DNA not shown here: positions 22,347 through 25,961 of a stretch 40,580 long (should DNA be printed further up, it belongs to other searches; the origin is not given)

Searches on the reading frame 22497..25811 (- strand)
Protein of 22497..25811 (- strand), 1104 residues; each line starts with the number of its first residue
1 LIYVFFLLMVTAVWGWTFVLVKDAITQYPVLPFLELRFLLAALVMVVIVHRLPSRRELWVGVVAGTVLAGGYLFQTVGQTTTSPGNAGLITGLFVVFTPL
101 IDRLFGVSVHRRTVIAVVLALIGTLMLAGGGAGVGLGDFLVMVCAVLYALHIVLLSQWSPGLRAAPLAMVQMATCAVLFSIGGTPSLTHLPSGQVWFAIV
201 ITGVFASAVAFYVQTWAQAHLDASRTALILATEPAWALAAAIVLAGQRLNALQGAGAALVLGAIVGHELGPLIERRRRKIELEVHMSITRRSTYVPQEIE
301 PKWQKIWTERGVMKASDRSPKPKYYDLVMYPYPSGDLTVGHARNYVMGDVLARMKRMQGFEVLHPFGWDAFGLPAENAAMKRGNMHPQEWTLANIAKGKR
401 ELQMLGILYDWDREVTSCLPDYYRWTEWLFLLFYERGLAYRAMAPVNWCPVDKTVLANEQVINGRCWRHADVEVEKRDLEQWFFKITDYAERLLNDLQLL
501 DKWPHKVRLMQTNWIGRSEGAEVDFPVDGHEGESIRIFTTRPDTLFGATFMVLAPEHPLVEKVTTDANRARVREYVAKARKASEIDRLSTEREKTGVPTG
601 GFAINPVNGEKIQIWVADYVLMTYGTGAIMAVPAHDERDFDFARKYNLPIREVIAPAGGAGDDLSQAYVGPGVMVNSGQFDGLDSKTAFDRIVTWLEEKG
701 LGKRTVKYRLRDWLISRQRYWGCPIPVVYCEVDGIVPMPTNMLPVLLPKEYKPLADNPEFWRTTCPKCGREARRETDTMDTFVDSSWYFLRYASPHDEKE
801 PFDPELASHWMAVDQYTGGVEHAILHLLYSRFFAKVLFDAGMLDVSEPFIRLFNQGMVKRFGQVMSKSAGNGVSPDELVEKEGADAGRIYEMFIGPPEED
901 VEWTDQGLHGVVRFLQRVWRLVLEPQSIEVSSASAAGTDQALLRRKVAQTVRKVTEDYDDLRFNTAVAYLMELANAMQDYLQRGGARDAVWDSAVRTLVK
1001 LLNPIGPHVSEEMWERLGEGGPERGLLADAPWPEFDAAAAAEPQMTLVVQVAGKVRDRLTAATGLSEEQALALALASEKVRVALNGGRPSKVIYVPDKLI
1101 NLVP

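Call 8: search_protein_families(library=pfam, proteins=[window:22497-25811:-])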
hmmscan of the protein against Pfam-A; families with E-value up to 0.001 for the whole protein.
window:22497-25811:- (1104 aa): 5 families
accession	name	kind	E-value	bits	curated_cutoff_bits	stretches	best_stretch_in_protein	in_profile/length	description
PF13603.12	tRNA-synt_1_2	-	3.9e-74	248.6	25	1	513-697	2-185/185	Leucyl-tRNA synthetase, editing domain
PF00133.28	tRNA-synt_1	-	6.9e-43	147.4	22.7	2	302-515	1-225/414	tRNA synthetases class I (I, L, M and V)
PF00892.27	EamA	-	3.4e-26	92.6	28.2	2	2-127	2-133/135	EamA-like transporter family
PF09334.17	tRNA-synt_1g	-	8.5e-22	77.9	20.1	1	330-466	7-139/391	tRNA synthetases class I (M)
PF08264.19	Anticodon_1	-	2.8e-20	73.1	25.1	1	943-1067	4-144/148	Anticodon-binding domain of tRNA ligase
